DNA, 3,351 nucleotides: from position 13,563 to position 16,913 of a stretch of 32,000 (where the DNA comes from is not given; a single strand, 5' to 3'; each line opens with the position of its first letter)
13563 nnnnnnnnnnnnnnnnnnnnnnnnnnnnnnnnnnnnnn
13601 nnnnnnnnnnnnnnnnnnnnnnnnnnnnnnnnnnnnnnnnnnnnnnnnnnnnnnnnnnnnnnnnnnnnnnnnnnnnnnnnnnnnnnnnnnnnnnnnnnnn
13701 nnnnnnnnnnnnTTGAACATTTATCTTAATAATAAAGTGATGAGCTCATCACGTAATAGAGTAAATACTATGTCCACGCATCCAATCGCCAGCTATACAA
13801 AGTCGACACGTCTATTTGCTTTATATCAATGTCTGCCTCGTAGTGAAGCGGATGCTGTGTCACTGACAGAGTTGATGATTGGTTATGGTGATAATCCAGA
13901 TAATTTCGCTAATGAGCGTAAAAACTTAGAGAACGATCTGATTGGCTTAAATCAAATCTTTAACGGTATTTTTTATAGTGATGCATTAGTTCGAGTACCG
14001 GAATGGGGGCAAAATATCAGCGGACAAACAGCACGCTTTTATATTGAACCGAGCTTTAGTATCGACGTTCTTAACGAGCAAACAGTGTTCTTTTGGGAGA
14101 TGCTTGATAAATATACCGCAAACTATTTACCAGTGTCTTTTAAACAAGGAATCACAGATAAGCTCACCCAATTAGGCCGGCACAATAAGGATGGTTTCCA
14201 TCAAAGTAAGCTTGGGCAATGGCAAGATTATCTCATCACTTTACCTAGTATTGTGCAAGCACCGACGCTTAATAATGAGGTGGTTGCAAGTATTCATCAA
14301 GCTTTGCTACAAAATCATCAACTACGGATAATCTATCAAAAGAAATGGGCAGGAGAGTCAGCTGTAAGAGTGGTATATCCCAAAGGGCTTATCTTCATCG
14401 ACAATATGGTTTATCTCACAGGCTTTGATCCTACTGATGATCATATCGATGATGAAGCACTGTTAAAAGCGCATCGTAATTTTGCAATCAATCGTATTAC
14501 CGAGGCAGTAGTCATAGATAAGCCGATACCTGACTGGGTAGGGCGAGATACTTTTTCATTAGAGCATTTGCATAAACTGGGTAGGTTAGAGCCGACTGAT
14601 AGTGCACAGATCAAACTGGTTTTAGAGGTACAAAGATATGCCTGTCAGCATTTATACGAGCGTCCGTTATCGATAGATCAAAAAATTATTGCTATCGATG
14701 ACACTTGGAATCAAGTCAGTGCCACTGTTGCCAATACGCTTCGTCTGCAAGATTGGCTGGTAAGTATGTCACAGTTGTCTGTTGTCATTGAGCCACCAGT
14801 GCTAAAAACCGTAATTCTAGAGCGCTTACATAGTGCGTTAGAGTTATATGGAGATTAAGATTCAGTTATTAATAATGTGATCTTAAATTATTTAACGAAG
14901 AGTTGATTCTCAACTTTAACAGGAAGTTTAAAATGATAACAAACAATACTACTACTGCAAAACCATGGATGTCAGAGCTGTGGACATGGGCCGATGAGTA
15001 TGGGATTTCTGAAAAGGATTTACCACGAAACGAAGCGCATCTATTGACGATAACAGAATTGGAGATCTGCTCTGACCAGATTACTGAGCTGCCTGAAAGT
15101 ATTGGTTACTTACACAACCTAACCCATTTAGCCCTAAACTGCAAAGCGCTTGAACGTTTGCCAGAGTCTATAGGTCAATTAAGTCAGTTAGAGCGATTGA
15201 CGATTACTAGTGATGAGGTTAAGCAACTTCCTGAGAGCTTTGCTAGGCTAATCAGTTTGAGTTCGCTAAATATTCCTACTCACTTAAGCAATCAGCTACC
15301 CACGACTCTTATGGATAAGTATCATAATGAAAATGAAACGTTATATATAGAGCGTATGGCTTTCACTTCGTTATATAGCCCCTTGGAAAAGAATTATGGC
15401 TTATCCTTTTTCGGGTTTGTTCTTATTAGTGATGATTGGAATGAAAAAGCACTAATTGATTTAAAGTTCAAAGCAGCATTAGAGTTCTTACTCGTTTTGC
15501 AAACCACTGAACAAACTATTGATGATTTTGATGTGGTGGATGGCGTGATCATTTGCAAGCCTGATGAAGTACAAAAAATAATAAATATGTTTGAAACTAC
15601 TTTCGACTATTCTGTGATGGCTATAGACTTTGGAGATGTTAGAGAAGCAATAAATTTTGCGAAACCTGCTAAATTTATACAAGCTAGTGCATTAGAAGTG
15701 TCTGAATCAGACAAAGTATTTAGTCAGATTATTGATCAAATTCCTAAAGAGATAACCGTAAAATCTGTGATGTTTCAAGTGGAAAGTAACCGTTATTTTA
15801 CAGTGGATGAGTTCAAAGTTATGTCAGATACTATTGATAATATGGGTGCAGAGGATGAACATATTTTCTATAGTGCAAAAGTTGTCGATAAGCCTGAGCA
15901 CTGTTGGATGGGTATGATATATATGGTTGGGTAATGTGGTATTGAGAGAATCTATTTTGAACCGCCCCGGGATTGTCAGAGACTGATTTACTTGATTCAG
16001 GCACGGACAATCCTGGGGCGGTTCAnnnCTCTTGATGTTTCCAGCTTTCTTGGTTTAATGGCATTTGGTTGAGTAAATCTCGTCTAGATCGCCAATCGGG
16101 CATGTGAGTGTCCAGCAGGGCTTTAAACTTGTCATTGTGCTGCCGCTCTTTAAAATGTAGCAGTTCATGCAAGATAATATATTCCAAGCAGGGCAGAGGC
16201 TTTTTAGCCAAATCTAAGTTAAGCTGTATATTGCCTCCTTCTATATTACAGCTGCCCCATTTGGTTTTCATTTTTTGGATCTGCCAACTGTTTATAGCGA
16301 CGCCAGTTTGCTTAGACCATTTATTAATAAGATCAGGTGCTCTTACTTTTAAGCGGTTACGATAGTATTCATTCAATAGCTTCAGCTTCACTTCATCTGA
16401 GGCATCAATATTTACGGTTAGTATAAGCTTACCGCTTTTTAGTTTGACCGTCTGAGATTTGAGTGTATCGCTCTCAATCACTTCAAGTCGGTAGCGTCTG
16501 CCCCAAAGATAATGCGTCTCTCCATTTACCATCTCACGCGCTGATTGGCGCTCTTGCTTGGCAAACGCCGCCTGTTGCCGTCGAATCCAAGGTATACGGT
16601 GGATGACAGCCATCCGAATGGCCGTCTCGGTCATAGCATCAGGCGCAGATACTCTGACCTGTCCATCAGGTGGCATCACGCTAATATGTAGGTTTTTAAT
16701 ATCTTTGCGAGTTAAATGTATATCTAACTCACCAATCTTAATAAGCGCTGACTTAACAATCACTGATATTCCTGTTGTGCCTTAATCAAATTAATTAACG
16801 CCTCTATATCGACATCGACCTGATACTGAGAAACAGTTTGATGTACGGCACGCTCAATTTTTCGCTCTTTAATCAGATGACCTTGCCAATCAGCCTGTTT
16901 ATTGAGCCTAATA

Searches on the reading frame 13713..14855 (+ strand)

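Call 10: search_protein_families(library=pfam, proteins=[window:13713-14855:+], max_evalue=0.001)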
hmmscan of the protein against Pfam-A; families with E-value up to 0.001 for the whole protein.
window:13713-14855:+ (381 aa): 2 families
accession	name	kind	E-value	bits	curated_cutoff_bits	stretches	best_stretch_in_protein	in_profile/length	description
PF13280.12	WYL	-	1.7e-10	41.2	21.8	1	189-266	1-69/70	WYL domain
PF25583.1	WCX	-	5.1e-07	30.4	23.9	1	300-376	3-76/76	WCX domain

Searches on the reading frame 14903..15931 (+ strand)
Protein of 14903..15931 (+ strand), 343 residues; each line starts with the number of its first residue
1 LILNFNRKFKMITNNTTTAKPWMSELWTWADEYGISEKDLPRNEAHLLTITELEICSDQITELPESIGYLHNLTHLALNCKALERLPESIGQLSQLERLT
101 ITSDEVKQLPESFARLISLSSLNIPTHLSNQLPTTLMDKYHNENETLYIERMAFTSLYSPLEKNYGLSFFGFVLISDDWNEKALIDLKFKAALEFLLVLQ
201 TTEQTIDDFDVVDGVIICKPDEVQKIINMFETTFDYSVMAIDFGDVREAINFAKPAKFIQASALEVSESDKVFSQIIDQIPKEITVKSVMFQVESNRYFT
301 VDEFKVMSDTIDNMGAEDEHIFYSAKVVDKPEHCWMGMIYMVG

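Call 10: search_protein_families(library=pfam, proteins=[window:14903-15931:+], max_evalue=0.001)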
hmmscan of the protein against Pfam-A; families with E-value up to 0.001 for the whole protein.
window:14903-15931:+ (343 aa): 2 families
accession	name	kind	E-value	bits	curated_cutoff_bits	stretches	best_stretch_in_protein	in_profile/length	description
PF23598.1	LRR_14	-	1.1e-11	44.5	40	1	52-126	51-123/353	Leucine-rich repeat region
PF25019.1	LRR_R13L1-DRL21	-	0.00025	21.4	27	0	50-102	71-125/127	R13L1/DRL21 LRRs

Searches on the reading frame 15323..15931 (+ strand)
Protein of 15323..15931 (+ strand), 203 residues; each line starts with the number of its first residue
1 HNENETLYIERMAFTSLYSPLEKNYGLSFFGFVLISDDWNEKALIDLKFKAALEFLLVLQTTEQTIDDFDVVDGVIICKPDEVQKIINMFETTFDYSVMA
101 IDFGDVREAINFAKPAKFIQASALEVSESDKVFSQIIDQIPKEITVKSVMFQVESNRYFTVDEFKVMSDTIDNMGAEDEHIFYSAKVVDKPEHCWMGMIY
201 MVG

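Call 23: search_protein_families(library=pfam, proteins=[window:15323-15931:+], max_evalue=10)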
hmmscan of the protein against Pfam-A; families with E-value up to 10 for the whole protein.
window:15323-15931:+ (203 aa): 1 family
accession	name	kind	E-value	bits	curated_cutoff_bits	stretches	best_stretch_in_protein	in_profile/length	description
PF02971.19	FTCD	-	0.029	14.7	24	1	133-186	87-140/145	Formiminotransferase domain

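Call 89: search_solved_structures(query=window:15323-15931:+, max_evalue=10)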
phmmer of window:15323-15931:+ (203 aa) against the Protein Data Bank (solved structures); distinct sequences matched with E-value up to 10: 2.
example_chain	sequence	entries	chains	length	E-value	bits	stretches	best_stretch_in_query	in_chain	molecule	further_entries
9k6k_A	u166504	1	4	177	1.1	12.1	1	82-148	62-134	Thymidine kinase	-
1v5o_A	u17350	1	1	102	1.6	11.6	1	147-198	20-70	1700011N24Rik protein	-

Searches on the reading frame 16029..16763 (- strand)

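Call 10: search_protein_families(library=pfam, proteins=[window:16029-16763:-], max_evalue=0.001)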
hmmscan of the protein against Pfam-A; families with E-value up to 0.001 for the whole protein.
window:16029-16763:- (245 aa): 2 families
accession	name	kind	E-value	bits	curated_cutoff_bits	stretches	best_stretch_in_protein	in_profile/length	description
PF01863.23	YgjP-like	-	7.8e-59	199.6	26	1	29-233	5-206/207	YgjP-like, metallopeptidase domain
PF10263.15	SprT-like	-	9e-05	22.7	25.6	1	159-217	24-92/108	SprT-like family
